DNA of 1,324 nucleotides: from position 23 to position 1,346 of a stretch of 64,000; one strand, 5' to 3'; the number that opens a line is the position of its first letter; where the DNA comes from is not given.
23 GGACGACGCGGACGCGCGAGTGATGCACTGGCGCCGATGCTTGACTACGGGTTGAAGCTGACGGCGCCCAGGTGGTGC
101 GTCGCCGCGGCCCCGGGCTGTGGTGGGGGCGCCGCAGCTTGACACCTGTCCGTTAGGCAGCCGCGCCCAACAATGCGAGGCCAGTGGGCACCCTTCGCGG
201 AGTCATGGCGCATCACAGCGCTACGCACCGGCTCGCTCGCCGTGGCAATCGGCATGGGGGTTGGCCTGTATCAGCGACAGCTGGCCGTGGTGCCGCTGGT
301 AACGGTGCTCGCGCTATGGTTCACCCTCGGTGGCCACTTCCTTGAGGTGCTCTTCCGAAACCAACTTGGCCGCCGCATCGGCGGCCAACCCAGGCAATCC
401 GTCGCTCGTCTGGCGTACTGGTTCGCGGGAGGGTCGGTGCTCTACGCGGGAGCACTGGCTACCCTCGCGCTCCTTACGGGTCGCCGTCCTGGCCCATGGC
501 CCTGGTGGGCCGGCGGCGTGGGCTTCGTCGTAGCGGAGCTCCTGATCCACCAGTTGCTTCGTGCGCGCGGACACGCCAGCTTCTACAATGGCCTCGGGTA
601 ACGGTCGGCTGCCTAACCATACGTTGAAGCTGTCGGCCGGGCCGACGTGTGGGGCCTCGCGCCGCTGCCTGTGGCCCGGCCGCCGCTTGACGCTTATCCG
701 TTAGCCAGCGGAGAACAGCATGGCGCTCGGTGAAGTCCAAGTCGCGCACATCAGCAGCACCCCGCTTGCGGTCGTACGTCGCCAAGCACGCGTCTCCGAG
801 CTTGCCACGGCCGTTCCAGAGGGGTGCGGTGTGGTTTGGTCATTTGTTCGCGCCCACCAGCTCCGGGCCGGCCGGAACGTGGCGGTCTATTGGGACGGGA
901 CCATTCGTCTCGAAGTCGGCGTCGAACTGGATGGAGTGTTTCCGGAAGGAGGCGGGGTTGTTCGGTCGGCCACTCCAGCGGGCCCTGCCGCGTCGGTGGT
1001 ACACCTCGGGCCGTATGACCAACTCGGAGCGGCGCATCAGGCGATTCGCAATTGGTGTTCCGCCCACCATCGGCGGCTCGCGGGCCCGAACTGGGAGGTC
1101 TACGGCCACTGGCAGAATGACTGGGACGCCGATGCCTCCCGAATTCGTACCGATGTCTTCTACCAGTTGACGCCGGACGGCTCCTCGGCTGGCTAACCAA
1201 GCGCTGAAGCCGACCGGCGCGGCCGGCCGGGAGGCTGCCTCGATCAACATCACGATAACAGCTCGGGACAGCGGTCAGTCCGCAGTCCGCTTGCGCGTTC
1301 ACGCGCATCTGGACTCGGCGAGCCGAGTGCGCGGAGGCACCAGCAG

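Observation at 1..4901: Integron-type gene-cassette array with classical attC architecture, no integrase in view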

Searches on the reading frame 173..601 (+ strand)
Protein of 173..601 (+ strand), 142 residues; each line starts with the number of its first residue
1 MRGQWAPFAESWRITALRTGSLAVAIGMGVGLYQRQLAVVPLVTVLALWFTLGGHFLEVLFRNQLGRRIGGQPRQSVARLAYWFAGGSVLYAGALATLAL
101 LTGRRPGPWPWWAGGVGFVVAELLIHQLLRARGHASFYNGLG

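Call 9: search_protein_families(library=pfam, proteins=[window:173-601:+], max_evalue=0.01)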
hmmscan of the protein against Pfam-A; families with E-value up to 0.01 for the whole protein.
window:173-601:+ (142 aa): 0 families

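Call 68: search_protein_families(library=padloc, proteins=[window:173-601:+], max_evalue=0.01)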
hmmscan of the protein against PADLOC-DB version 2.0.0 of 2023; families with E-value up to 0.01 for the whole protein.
window:173-601:+ (142 aa): 0 families

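Call 69: search_protein_families(library=ncbifam, proteins=[window:173-601:+], max_evalue=0.01)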
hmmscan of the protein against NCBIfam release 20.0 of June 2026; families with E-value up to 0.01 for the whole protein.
window:173-601:+ (142 aa): 0 families

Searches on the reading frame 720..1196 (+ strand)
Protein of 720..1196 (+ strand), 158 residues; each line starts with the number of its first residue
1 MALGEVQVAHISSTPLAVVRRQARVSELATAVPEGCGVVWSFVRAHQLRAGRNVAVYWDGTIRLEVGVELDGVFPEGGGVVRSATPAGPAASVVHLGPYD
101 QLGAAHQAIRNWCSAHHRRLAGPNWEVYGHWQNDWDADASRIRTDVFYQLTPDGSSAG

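Call 8: find_encoding_contigs(protein=window:720-1196:+, flank=10000, max_places=6)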
Protein window:720-1196:+ (158 aa): 4 contigs read that carry it; 4 places shown.
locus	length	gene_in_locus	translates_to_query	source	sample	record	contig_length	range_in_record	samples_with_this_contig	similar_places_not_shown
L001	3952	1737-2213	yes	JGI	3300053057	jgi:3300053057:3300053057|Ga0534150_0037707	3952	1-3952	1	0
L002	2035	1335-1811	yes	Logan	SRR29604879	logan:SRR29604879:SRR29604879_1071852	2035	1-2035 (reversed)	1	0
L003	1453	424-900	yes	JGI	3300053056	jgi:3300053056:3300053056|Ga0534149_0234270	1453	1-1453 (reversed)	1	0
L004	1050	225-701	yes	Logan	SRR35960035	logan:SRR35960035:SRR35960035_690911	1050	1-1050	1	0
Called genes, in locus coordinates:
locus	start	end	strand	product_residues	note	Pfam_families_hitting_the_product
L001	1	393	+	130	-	?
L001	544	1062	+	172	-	PF05163:DinB, PF12867:DinB_2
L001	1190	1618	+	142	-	-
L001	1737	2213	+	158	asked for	PF06445:GyrI-like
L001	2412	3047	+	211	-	-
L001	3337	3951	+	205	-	?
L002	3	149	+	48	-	?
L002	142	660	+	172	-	PF05163:DinB, PF12867:DinB_2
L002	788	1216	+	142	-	-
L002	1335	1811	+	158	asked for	PF06445:GyrI-like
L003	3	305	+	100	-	?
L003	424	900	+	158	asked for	PF06445:GyrI-like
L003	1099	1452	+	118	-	?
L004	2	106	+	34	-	?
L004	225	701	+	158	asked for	PF06445:GyrI-like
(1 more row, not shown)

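Call 9: search_protein_families(library=pfam, proteins=[window:720-1196:+], max_evalue=0.01)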
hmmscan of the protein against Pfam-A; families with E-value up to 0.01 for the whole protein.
window:720-1196:+ (158 aa): 1 family
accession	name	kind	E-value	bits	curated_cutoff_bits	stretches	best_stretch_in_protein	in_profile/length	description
PF06445.20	GyrI-like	-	1.1e-07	32.7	26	1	59-128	63-134/155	GyrI-like small molecule binding domain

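Call 11: find_related_loci(query=L001:544-1062:+, collection=genome_contigs, flank=10000)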
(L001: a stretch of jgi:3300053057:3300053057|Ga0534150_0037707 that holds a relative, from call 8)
Query L001:544-1062:+ (172 aa) in genome_contigs; peptide patterns used: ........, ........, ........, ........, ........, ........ (x = any residue, [..] = any of these).
600 stretches matched a pattern (row limit reached: there are more); 65 encode a relative of the query (tblastn E <= 1e-3); 65 distinct loci.
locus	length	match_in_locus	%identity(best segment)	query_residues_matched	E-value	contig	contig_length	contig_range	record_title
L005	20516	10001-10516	73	1-172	4e-81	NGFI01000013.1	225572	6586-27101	MAG: Gemmatimonadetes bacterium 2013_60CM_65_52 2013_60cm_scaffold_28, whole genome shotgun sequence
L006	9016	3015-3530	72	1-172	2e-79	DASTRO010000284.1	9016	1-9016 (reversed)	MAG TPA_asm: Gemmatimonadaceae bacterium isolate SMAG_U2255 k141_1501923, whole genome shotgun sequence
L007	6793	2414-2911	69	7-172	9e-78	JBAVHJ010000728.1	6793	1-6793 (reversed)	MAG: Terriglobia bacterium isolate MFD05911_ilm_asm_bin3 k127_210688, whole genome shotgun sequence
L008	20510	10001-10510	69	3-172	6e-77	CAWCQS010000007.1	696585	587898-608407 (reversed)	MAG: uncultured Acidobacteriota bacterium isolate MFD05176.bin.1.177 genome assembly, contig: contig_24098, whole genome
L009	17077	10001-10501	73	1-167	4e-76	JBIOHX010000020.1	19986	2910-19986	MAG: Gemmatimonadales bacterium isolate GcA5-17 k141_870115_length_19986_cov_11.9869, whole genome shotgun sequence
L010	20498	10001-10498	68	7-172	4e-75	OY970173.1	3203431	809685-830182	MAG: Candidatus Latescibacteria bacterium isolate MFD02242.bin.1.32 genome assembly, chromosome: 1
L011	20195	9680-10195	67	1-172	6e-75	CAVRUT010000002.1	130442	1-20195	MAG: uncultured Acidobacteriota bacterium isolate MFD02809.bin.3.107 genome assembly, contig: contig_134093, whole genom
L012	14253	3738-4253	70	1-172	5e-74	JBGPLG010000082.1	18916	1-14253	MAG: Gemmatimonadota bacterium isolate OBJ_0618_7090110_268 k141_7487782_length_18916_cov_46.0001, whole genome shotgun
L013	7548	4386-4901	68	1-172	7e-74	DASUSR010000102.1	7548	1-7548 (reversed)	MAG TPA_asm: Gemmatimonadales bacterium isolate SMAG_U1741 k141_1190923, whole genome shotgun sequence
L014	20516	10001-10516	68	1-172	8e-74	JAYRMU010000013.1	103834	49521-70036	MAG: Thermoanaerobaculia bacterium isolate XM2_XAASGE4bin.10 k141_234661, whole genome shotgun sequence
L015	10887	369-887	69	1-172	2e-73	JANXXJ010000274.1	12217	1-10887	MAG: Gemmatimonadetes bacterium isolate GL140_2_metabat_77 GL140_2_k141_2059001, whole genome shotgun sequence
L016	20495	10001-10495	70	7-171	2e-73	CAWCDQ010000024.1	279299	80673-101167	MAG: uncultured Acidobacteriota bacterium isolate MFD03975.bin.2.34 genome assembly, contig: contig_33811, whole genome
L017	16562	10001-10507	65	4-172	2e-72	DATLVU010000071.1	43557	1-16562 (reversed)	MAG TPA_asm: Gemmatimonadales bacterium isolate SMAG_U13200 k141_165748, whole genome shotgun sequence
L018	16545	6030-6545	65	1-172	3e-72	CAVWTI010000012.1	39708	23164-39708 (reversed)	MAG: uncultured Gemmatimonadales bacterium isolate MFD01633.bin.2.3 genome assembly, contig: contig_120358, whole genome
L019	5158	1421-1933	63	2-172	9e-72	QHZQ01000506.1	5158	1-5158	MAG: Acidobacteria bacterium isolate gp11 AA57 14_1009_16_40cm_scaffold_143412_curated, whole genome shotgun sequence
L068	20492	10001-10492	61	1-167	2e-59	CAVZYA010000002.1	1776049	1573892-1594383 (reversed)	MAG: uncultured Acidobacteriota bacterium isolate MFD01872.bin.1.224 genome assembly, contig: contig_73151, whole genome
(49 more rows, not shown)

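Call 20: find_related_loci(query=L001:1-390:+, collection=metagenome_contigs, flank=10000)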
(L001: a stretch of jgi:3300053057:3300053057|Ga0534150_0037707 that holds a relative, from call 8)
Query L001:1-390:+ (130 aa) in metagenome_contigs; peptide patterns used: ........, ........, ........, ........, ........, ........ (x = any residue, [..] = any of these).
600 stretches matched a pattern (row limit reached: there are more); 488 encode a relative of the query (tblastn E <= 1e-3); the best 80 are kept; 80 distinct loci.
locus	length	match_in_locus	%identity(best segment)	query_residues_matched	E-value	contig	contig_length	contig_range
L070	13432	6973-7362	95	1-130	5e-78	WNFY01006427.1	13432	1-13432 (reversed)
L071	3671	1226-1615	95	1-130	4e-78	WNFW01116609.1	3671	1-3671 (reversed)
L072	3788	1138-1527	95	1-130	1e-77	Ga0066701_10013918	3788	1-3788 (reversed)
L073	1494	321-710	95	1-130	1e-81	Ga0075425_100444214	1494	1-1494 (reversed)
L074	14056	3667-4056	95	1-130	1e-76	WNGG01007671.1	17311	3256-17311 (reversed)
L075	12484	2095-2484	95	1-130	9e-77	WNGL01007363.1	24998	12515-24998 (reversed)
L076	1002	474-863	92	1-130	5e-82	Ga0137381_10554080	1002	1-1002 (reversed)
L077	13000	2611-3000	92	1-130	5e-76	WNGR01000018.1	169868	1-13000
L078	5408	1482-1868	92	1-129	5e-76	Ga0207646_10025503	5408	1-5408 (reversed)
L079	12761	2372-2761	92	1-130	5e-76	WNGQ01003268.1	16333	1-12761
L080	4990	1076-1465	91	1-130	4e-75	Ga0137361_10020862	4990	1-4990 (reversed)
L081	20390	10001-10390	90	1-130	7e-75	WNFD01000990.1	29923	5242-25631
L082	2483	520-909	91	1-130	2e-76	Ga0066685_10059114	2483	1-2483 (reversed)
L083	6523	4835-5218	92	1-128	6e-75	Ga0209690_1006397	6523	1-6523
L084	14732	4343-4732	90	1-130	7e-75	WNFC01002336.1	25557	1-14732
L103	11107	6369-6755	89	1-129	3e-72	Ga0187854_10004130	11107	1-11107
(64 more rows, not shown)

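Call 27: search_protein_families(library=ncbifam, proteins=[L103:1134-2366:+, L068:1281-2447:+], max_evalue=0.00001)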
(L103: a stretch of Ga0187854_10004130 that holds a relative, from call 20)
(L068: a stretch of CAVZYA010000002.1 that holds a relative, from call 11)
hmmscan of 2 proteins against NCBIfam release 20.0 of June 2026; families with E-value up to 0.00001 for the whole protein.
L103:1134-2366:+ (410 aa): 10 families
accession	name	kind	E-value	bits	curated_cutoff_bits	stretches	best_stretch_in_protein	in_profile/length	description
TIGR02249.1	integrase_gron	subfamily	6.4e-131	436.4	265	1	83-394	2-313/315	integron integrase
NF011946.0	PRK15417.1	equivalog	5.6e-99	331.5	435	1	78-396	12-330/337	integron integrase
NF040815.2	recomb_XerA_Arch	equivalog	5.1e-47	160.6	220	2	313-381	186-254/263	site-specific tyrosine recombinase/integron integrase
TIGR02224.1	recomb_XerC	equivalog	5.5e-44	150.7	335.15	2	315-381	211-277/295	tyrosine recombinase XerC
NF001399.0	PRK00283.1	subfamily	1.1e-37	129.9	279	1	95-383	22-285/300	tyrosine recombinase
TIGR02225.1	recomb_XerD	equivalog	2.5e-37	128.8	329.6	2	315-383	208-276/290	site-specific tyrosine recombinase XerD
NF002331.0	PRK01287.1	subfamily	5e-31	108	371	2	318-381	248-312/365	site-specific tyrosine recombinase XerC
NF003462.0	PRK05084.1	equivalog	3.2e-15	55.7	267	1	338-384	301-347/360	tyrosine recombinase XerS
NF007371.0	PRK09871.1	subfamily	1.7e-12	47.3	222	1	327-380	120-173/198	tyrosine-type DNA invertase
NF007370.0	PRK09870.1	subfamily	5.3e-08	32.7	221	0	333-380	131-178/200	tyrosine-type DNA invertase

L068:1281-2447:+ (388 aa): 10 families
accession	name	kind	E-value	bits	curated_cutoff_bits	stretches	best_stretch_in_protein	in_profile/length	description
TIGR02249.1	integrase_gron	subfamily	1.3e-140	468.2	265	1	73-388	1-315/315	integron integrase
NF011946.0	PRK15417.1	equivalog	6.8e-107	357.5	435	1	72-388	15-330/337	integron integrase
NF040815.2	recomb_XerA_Arch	equivalog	1.1e-49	169.4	220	2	306-373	188-255/263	site-specific tyrosine recombinase/integron integrase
TIGR02225.1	recomb_XerD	equivalog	3.6e-42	144.7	329.6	2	306-375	208-277/290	site-specific tyrosine recombinase XerD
TIGR02224.1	recomb_XerC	equivalog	4.9e-42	144.3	335.15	2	307-375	212-280/295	tyrosine recombinase XerC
NF001399.0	PRK00283.1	subfamily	4.2e-40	137.8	279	1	88-375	24-286/300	tyrosine recombinase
NF002331.0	PRK01287.1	subfamily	3.2e-28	98.7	371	2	305-372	245-312/365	site-specific tyrosine recombinase XerC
NF003462.0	PRK05084.1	equivalog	1.1e-15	57.2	267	1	307-378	281-350/360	tyrosine recombinase XerS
NF007370.0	PRK09870.1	subfamily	2.3e-09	37.2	221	1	314-371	121-178/200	tyrosine-type DNA invertase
NF007371.0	PRK09871.1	subfamily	3.1e-08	33.4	222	1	313-371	115-173/198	tyrosine-type DNA invertase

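Call 28: search_protein_families(library=pfam, proteins=[L103:1134-2366:+, L068:1281-2447:+, L103:46-1209:+, L103:2373-2714:+, L103:3052-3567:+, L103:3671-4231:+, L103:4658-5464:+, L103:5952-6761:+, L001:1-390:+], max_evalue=0.001)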
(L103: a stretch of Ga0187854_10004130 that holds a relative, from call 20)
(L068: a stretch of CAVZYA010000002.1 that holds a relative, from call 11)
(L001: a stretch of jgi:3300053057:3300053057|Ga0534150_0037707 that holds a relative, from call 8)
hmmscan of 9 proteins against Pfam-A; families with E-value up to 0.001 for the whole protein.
L103:1134-2366:+ (410 aa): 2 families
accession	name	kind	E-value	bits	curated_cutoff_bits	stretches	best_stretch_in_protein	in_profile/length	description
PF00589.27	Phage_integrase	-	6.3e-34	117.6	27.1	1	203-382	28-169/172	Phage integrase family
PF13495.12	Phage_int_SAM_4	-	1.6e-30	105.8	27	1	82-164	1-83/85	Phage integrase, N-terminal SAM-like domain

L068:1281-2447:+ (388 aa): 2 families
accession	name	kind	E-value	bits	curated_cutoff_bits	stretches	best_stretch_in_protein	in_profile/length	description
PF00589.27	Phage_integrase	-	2.4e-32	112.5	27.1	1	174-374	3-170/172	Phage integrase family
PF13495.12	Phage_int_SAM_4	-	8.2e-32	109.9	27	1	73-155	1-83/85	Phage integrase, N-terminal SAM-like domain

L103:46-1209:+ (387 aa): 0 families

L103:2373-2714:+ (113 aa): 0 families

L103:3052-3567:+ (171 aa): 0 families

L103:3671-4231:+ (186 aa): 2 families
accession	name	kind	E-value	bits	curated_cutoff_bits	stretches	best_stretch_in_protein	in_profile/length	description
PF00583.31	Acetyltransf_1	-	2.1e-08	34.9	20.7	1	87-156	42-116/116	Acetyltransferase (GNAT) family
PF13508.13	Acetyltransf_7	-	6e-07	30.2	27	1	100-158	26-84/84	Acetyltransferase (GNAT) domain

L103:4658-5464:+ (268 aa): 5 families
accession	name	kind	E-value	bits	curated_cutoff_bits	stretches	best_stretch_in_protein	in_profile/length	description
PF00665.32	rve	-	2.4e-22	79.6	32.6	1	110-200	3-95/102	Integrase core domain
PF13333.12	rve_2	-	4.4e-17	62.4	22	1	213-265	1-53/56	Integrase core domain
PF13276.12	HTH_21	-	1.9e-16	60.5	28.1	1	28-84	1-58/60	HTH-like domain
PF13683.12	rve_3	-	3.8e-16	59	26.5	1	203-260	10-67/67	Integrase core domain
PF13610.12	DDE_Tnp_IS240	-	4.5e-09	37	27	1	115-251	4-138/139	DDE domain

L103:5952-6761:+ (269 aa): 0 families

L001:1-390:+ (130 aa): 0 families

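Call 56: find_homologous_proteins(query=L001:1-390:+, max_evalue=1e-40)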
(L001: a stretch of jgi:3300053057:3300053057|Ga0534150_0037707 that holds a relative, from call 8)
Query L001:1-390:+ (130 aa): 402 proteins with E <= 1e-40 among 867 candidates; the best 120 are listed.
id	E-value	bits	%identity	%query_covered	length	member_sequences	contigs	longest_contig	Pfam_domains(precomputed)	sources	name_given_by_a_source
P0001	5.0e-72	258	92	100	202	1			-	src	-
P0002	5.9e-68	245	90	97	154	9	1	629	-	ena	-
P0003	1.5e-67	244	85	100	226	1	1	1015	-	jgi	jgi:uncharacterized membrane protein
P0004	3.1e-66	240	90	95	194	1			-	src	-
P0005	4.1e-66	239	85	99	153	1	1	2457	-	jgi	jgi:hypothetical protein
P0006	3.9e-64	233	84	100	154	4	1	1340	-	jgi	-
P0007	4.0e-64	233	84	100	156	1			-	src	-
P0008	3.0e-62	227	79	100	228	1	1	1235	-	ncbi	-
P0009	6.6e-62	226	79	100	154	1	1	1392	-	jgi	jgi:uncharacterized membrane protein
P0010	9.2e-62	225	88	92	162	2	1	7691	-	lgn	-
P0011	1.2e-61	225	80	100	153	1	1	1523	-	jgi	jgi:uncharacterized membrane protein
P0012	7.7e-61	222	80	100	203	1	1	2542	-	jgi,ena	-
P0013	3.9e-60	220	80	98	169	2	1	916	-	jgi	jgi:uncharacterized membrane protein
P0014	7.6e-60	219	79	100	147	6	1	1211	-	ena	-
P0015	9.4e-60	219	78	100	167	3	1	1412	-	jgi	jgi:uncharacterized membrane protein YphA (DoxX/SURF4 family)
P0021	1.8e-59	218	77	100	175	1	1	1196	-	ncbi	-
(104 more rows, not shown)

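Call 68: search_protein_families(library=padloc, proteins=[window:720-1196:+, L001:544-1062:+], max_evalue=0.01)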
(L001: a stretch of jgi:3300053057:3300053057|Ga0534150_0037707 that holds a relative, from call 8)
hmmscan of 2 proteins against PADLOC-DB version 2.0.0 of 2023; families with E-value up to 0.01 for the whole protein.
window:720-1196:+ (158 aa): 0 families

L001:544-1062:+ (172 aa): 0 families

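Call 69: search_protein_families(library=ncbifam, proteins=[window:720-1196:+, L001:544-1062:+], max_evalue=0.01)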
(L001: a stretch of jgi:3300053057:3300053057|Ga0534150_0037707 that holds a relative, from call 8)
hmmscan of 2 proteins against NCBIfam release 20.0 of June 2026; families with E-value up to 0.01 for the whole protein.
window:720-1196:+ (158 aa): 0 families

L001:544-1062:+ (172 aa): 0 families
